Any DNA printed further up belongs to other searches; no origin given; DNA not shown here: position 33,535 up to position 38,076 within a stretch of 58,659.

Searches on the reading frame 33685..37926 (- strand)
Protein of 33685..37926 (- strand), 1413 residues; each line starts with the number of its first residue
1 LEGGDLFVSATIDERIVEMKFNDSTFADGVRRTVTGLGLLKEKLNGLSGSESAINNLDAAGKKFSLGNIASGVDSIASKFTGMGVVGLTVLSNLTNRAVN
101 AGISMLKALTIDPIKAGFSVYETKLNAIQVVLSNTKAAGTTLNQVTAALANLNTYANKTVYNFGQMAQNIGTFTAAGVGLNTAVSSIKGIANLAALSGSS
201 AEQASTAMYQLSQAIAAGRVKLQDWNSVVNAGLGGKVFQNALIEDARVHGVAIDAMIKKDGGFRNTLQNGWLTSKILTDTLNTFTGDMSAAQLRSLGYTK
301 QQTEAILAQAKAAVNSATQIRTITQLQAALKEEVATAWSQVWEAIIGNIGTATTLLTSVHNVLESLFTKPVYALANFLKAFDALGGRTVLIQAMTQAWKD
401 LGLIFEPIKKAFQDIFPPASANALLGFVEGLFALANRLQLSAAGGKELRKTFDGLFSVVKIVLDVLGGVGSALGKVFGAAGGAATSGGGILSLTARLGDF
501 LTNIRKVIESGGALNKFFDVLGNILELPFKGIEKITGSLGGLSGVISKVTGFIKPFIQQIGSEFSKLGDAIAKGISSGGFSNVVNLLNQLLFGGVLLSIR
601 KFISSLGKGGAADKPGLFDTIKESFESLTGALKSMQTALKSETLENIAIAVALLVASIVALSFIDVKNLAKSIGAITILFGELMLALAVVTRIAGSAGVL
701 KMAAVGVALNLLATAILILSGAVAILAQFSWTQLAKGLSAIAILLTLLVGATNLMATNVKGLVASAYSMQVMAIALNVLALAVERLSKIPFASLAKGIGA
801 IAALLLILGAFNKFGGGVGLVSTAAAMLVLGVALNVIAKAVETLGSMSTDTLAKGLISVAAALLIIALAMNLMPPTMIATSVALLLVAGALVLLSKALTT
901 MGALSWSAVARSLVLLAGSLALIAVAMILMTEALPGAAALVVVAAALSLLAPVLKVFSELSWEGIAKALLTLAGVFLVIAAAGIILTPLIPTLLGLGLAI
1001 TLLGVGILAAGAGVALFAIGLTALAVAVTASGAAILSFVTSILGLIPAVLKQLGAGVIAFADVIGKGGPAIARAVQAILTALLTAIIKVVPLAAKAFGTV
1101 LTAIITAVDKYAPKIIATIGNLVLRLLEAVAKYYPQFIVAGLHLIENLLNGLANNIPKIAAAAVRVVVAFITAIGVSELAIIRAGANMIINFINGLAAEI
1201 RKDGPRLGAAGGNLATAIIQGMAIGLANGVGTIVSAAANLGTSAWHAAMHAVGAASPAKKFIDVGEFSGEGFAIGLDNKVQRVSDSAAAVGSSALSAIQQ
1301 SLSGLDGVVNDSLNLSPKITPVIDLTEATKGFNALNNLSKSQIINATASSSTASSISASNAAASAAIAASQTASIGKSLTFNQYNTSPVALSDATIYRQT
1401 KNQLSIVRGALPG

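Call 64: search_protein_families(library=phrogs, proteins=[window:33685-37926:-], max_evalue=0.001)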
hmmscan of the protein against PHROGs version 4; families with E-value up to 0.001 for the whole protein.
window:33685-37926:- (1413 aa): 11 families
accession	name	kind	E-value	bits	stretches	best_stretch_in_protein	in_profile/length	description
phrog_4372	-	tail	0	1294.1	4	10-543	2-534/1681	tail length tape measure protein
phrog_5493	-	tail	1.8e-23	83.8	2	825-1222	414-833/1102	tail length tape measure protein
phrog_5218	-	unknown function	3e-15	56.5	1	1215-1310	1348-1437/1599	-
phrog_1204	-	tail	1.4e-14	54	1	1213-1401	1293-1458/1483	tail protein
phrog_1686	-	tail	1.6e-09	37.2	2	144-284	151-281/1224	tail length tape measure protein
phrog_3519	-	tail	1.5e-06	28.2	1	190-232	156-198/959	tail length tape measure protein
phrog_305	-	tail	5.8e-05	22.9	1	1029-1306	448-765/1001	tail length tape measure protein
phrog_4200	-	tail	9.9e-05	22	1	323-641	276-516/732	tail length tape measure protein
phrog_339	-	tail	9.9e-05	21.7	1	136-232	109-188/1123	tail length tape measure protein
phrog_8010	-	tail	0.00011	21.2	1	181-230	340-389/1543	tail length tape measure protein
phrog_3336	-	tail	0.00039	20.1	1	136-398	102-329/1051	tail length tape measure protein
